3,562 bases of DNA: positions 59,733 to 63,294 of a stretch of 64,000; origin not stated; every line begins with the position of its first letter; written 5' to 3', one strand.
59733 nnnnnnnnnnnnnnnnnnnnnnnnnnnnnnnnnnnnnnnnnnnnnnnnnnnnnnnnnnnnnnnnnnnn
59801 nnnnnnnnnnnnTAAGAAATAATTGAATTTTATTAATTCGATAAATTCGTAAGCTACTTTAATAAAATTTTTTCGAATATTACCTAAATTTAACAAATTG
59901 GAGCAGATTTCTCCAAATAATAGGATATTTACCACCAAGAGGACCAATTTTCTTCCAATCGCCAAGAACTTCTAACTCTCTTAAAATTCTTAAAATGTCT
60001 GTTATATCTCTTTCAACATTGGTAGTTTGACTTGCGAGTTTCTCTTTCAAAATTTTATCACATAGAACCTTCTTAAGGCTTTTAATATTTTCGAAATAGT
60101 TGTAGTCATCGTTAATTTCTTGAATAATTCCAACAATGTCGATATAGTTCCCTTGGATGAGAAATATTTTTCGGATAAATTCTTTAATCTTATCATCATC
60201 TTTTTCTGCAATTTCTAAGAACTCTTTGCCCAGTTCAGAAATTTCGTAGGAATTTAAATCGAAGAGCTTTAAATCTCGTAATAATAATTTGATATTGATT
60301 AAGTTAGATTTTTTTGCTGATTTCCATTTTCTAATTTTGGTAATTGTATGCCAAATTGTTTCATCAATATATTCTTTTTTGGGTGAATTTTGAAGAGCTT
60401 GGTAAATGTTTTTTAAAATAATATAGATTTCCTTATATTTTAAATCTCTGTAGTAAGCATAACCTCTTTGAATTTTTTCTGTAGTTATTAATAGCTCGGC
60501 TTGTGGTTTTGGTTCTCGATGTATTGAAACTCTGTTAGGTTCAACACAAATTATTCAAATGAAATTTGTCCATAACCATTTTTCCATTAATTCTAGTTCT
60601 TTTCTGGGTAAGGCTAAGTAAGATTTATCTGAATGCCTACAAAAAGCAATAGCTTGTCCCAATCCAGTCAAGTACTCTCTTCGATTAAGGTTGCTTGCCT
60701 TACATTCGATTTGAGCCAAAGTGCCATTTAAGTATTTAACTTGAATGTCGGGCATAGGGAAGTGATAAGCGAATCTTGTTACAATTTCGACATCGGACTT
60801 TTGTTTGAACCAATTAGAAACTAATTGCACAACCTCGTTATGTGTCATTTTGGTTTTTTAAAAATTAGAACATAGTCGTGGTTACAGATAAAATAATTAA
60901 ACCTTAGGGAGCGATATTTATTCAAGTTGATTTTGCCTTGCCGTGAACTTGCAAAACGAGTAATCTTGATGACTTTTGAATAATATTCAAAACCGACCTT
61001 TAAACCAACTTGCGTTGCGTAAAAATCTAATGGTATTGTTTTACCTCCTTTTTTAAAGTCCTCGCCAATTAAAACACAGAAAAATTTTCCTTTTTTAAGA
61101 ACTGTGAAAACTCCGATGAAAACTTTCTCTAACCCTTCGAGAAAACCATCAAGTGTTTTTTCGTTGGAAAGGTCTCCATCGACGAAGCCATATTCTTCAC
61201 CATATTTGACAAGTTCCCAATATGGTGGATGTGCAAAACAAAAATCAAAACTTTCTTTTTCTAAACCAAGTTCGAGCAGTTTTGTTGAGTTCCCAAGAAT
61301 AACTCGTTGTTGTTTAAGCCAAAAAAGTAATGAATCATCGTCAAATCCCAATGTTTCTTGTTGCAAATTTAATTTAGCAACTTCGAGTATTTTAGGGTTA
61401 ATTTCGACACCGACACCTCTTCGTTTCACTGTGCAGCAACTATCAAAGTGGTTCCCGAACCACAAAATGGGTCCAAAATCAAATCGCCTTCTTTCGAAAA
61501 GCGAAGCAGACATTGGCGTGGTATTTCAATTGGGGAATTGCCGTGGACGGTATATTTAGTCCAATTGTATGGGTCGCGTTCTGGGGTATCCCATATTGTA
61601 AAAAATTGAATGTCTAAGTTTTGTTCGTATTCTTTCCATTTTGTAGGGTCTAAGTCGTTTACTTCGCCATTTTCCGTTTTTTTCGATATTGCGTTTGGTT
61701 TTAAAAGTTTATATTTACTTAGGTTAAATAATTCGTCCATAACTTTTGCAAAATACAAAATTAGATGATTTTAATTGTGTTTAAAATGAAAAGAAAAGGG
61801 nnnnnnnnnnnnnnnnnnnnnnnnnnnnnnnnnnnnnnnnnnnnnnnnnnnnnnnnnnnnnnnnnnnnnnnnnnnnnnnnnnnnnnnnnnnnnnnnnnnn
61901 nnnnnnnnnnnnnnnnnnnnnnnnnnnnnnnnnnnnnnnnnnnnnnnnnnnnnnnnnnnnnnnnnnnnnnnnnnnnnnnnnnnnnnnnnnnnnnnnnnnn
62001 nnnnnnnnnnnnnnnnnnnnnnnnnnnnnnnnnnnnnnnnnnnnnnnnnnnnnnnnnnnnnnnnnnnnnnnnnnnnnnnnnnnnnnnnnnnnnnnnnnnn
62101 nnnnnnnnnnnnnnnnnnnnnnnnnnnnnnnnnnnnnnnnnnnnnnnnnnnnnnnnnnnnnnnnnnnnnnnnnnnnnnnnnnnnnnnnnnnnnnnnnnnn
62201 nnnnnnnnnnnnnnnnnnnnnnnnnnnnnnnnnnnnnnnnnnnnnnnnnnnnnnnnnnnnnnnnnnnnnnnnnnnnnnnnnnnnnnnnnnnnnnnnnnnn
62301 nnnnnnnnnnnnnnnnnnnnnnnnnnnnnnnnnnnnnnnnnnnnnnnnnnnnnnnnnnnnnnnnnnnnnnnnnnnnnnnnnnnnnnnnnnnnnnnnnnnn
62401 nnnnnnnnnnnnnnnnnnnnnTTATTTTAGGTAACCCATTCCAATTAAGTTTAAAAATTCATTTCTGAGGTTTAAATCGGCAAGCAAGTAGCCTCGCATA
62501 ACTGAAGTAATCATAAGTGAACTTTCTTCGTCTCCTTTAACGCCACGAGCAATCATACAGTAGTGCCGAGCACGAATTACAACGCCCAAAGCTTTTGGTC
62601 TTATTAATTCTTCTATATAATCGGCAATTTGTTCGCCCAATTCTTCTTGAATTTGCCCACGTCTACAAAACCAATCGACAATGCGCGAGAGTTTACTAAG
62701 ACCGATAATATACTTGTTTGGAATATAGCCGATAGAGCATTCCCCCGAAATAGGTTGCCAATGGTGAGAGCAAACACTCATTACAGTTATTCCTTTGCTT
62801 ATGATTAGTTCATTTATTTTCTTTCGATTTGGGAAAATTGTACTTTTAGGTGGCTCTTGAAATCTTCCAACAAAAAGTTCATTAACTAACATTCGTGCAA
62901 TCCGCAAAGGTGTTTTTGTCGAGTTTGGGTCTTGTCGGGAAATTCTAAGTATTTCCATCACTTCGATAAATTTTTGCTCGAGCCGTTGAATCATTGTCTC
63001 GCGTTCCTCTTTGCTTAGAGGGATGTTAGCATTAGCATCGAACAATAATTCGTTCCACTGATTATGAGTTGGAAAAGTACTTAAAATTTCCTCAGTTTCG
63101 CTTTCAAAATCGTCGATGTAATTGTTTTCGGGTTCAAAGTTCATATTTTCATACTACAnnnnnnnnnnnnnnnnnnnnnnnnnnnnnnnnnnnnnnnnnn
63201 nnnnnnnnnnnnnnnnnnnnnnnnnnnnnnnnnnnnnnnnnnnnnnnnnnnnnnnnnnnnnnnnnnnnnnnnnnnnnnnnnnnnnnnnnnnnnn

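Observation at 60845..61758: Companion DNA amino-methyltransferase broken by a -1 frameshift; motif order X-I-II-III then IV (gamma-like), with an ATGA overlap onto the nuclease gene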

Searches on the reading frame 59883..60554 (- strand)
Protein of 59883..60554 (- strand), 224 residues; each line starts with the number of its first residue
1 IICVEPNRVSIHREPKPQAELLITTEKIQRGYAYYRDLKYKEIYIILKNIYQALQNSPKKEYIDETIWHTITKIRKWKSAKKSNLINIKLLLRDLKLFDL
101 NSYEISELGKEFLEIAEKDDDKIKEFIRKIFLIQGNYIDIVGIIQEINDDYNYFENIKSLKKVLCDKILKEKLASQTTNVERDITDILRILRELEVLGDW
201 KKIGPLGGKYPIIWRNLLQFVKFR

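Call 6: search_protein_families(library=pfam, proteins=[window:59883-60554:-], max_evalue=1)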
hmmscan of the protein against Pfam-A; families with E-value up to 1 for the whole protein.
seq(224 aa): 1 family
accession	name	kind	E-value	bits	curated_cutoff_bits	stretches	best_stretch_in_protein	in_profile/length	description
PF11690.13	DUF3287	-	0.015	15.6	27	1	149-203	45-98/121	Protein of unknown function (DUF3287)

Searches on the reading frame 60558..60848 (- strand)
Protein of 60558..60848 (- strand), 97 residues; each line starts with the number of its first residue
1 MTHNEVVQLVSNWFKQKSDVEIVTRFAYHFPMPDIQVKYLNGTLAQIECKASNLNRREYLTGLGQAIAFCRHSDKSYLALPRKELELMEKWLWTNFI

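Call 4: search_protein_families(library=pfam, proteins=[window:60558-60848:-], max_evalue=1)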
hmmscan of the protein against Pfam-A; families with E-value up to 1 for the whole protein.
seq(97 aa): 1 family
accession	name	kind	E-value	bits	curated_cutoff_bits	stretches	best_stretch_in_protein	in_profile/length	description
PF20549.3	DUF6763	-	0.21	12.2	27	1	6-50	4-48/97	Family of unknown function (DUF6763)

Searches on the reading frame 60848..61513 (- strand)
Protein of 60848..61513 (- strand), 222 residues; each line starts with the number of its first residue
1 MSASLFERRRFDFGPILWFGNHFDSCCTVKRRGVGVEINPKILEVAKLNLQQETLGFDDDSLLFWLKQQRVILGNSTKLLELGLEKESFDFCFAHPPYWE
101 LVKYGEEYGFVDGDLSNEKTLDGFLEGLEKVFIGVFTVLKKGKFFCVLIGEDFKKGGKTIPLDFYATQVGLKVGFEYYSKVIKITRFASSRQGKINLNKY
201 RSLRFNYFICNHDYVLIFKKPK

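Call 4: search_protein_families(library=pfam, proteins=[window:60848-61513:-], max_evalue=1)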
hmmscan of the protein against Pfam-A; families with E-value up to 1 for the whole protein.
seq(222 aa): 3 families
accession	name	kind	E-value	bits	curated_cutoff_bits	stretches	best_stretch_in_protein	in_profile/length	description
PF01555.25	N6_N4_Mtase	-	4.1e-08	33.9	26.7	1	90-222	2-108/221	DNA methylase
PF08241.18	Methyltransf_11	-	0.06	14.4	21.2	1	31-95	19-67/95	Methyltransferase domain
PF03602.21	Cons_hypoth95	-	0.11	12.6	24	1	34-99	68-124/182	Conserved hypothetical protein 95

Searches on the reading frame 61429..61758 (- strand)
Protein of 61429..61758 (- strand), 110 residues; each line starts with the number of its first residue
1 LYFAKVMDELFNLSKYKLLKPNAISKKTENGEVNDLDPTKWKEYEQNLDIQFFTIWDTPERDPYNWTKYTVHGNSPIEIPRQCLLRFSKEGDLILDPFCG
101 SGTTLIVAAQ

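Call 4: search_protein_families(library=pfam, proteins=[window:61429-61758:-], max_evalue=1)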
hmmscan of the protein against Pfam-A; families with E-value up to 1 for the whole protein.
seq(110 aa): 2 families
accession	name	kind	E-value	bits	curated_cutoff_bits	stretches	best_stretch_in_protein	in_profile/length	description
PF01555.25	N6_N4_Mtase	-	1.4e-12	48.5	26.7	1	26-109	118-200/221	DNA methylase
PF01170.24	UPF0020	-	6.8e-05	23.1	22.3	1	89-109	27-47/197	RMKL-like, methyltransferase domain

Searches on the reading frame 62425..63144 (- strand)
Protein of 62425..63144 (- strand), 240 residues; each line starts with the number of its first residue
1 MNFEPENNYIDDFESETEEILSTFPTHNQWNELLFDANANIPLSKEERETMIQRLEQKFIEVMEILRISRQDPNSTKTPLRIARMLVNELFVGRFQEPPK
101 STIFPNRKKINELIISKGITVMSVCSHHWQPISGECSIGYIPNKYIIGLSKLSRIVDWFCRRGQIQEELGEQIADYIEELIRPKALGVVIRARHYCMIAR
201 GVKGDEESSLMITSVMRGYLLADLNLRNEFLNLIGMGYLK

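Call 13: find_encoding_contigs(protein=window:62425-63144:-, flank=6000, max_places=10)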
Protein window:62425-63144:- (240 aa): no gene with exactly this product is on record in the collection.

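Call 56: list_cluster_members(proteins=[P0011, window:61429-61740:-, window:60558-60848:-, window:62425-63144:-])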
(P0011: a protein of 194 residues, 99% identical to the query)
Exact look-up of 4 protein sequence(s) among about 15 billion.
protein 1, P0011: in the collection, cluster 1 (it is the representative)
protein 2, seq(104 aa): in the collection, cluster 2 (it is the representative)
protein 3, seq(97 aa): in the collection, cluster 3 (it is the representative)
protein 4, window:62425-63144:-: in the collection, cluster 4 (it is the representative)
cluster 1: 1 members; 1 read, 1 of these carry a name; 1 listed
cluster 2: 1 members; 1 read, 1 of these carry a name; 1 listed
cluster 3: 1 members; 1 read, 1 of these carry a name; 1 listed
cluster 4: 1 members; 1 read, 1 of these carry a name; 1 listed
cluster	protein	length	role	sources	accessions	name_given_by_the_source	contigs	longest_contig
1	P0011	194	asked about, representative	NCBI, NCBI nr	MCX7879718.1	MAG: DNA methyltransferase [Ignavibacteria bacterium] | DNA methyltransferase [Ignavibacteria bacterium]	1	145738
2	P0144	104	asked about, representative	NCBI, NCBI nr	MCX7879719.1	MAG: site-specific DNA-methyltransferase [Ignavibacteria bacterium] | site-specific DNA-methyltransferase [Ignavibacteria bacterium]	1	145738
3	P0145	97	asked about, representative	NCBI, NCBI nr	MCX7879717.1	MAG: hypothetical protein N2517_03560 [Ignavibacteria bacterium] | hypothetical protein [Ignavibacteria bacterium]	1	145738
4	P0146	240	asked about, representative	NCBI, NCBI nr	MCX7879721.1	MAG: GTP cyclohydrolase I [Ignavibacteria bacterium] | GTP cyclohydrolase I [Ignavibacteria bacterium]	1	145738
